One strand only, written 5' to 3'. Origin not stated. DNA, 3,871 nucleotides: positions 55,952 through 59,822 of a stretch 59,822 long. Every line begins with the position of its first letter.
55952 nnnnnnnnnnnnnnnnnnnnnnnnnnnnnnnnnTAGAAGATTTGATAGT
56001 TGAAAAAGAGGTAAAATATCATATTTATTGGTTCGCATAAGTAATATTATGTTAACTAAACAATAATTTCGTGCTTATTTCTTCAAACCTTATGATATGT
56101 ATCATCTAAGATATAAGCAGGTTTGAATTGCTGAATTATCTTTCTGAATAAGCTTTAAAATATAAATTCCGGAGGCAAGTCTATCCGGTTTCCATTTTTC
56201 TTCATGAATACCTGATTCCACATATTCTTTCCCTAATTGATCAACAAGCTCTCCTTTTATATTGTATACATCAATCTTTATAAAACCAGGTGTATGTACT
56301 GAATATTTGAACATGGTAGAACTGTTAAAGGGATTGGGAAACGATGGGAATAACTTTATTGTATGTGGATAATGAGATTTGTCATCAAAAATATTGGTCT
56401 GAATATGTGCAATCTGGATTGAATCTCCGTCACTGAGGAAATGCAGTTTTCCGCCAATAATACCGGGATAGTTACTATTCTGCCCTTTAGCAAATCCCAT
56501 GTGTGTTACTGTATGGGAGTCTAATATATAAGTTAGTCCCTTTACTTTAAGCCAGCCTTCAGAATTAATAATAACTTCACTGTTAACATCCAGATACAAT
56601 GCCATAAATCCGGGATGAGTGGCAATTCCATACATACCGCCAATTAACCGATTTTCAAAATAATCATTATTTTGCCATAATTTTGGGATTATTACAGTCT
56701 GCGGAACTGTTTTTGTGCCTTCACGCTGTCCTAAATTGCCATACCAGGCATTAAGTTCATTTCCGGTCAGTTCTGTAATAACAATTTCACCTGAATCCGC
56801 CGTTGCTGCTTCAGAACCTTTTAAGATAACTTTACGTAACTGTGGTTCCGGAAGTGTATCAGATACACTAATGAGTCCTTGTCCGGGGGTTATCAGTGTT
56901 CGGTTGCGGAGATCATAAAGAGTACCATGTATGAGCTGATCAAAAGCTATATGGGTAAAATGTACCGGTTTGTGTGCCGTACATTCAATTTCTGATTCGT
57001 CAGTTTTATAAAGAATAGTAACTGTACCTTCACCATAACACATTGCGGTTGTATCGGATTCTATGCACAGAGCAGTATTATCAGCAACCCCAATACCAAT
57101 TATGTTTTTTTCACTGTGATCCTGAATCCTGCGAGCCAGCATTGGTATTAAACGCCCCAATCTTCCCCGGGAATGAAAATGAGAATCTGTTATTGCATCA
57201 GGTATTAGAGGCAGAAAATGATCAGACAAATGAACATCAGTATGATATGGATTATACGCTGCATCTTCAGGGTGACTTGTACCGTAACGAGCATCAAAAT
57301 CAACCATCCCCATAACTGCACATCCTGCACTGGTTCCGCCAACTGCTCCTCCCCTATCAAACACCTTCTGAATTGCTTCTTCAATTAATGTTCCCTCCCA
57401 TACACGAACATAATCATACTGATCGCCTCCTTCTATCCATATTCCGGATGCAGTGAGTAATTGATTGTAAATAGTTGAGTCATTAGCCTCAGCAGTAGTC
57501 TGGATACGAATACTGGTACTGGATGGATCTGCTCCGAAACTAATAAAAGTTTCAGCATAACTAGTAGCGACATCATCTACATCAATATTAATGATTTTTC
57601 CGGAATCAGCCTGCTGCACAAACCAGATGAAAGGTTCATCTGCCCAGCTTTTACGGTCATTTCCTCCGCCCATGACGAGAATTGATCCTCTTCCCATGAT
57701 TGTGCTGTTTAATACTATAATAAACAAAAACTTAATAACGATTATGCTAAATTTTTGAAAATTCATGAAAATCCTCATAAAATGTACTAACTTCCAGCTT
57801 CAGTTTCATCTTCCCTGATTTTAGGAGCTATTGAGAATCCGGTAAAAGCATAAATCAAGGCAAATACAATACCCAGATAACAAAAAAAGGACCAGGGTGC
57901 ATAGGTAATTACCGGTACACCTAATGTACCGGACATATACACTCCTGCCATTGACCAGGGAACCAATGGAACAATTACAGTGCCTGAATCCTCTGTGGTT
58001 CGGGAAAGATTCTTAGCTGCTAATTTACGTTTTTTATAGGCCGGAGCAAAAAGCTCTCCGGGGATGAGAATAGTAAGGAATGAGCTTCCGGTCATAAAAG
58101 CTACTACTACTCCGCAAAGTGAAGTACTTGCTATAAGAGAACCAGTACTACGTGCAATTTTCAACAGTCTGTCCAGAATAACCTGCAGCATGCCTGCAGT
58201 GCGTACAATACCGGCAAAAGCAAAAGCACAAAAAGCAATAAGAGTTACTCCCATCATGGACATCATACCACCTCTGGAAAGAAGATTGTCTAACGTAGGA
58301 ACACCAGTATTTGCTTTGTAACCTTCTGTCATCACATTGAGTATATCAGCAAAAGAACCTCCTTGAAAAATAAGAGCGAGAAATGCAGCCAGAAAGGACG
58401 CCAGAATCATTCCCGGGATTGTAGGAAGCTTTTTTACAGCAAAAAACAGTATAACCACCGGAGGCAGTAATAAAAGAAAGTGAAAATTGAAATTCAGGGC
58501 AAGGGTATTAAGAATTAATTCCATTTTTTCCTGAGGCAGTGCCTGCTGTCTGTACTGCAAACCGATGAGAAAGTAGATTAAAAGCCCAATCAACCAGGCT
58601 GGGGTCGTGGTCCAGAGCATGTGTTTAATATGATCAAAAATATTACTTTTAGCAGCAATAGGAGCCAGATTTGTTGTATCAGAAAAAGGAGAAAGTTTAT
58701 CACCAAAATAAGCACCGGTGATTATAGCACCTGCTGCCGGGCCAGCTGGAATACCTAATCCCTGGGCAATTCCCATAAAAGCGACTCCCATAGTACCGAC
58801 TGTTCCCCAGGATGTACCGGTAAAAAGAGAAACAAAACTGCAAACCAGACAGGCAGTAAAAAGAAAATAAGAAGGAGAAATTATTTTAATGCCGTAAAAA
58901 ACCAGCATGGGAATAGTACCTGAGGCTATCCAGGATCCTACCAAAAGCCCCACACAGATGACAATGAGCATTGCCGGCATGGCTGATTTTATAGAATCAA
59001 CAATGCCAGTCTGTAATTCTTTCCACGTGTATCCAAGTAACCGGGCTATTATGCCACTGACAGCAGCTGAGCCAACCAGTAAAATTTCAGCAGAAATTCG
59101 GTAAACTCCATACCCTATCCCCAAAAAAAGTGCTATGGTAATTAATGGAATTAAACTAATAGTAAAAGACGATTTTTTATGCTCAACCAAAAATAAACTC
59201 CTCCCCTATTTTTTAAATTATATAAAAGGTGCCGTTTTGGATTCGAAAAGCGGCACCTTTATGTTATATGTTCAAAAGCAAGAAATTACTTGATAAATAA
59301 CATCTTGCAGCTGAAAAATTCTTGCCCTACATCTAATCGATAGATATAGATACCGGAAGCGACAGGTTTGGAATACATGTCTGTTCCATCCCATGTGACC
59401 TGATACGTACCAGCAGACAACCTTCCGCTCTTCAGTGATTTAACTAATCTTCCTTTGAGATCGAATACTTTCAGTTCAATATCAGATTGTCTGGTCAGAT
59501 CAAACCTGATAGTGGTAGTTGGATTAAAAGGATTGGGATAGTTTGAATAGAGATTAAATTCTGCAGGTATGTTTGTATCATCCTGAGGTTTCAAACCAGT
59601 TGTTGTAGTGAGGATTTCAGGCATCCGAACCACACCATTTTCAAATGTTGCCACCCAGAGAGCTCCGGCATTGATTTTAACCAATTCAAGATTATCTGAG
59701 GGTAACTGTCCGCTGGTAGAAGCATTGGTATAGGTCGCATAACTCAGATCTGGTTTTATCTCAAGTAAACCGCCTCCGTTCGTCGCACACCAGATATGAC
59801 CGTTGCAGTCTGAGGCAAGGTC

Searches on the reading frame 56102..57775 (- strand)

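Call 54: search_protein_families(library=pfam, proteins=[window:56102-57775:-], max_evalue=0.01)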
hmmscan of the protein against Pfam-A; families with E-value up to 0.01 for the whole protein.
window:56102-57775:- (557 aa): 2 families
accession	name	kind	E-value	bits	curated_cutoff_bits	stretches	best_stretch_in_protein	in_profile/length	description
PF03575.23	Peptidase_S51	-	6.4e-10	39.5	23.9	1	71-243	50-203/206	Peptidase family S51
PF18962.6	Por_Secre_tail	-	3.1e-06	27.8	27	1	479-550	2-70/75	Secretion system C-terminal sorting domain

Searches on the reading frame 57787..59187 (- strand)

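Call 54: search_protein_families(library=pfam, proteins=[window:57787-59187:-], max_evalue=0.01)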
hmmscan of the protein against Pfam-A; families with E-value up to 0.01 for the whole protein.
window:57787-59187:- (466 aa): 1 family
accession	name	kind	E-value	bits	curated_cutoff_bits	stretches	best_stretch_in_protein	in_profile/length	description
PF03553.21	Na_H_antiporter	-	2.8e-67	227.6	23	2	158-451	1-303/303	Na+/H+ antiporter family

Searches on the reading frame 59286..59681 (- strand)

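Call 54: search_protein_families(library=pfam, proteins=[window:59286-59681:-], max_evalue=0.01)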
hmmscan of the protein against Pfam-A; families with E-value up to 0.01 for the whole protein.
window:59286-59681:- (131 aa): 3 families
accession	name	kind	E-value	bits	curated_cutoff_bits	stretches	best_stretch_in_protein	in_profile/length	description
PF13860.13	FlgD_ig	-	6.1e-11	42.6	27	1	56-114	12-71/79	FlgD Ig-like domain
PF18962.6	Por_Secre_tail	-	1.6e-07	32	27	1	48-123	2-69/75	Secretion system C-terminal sorting domain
PF13585.12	CHU_C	-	0.00016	22.2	27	1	53-118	15-72/86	CHU_C Type IX secretion signal domain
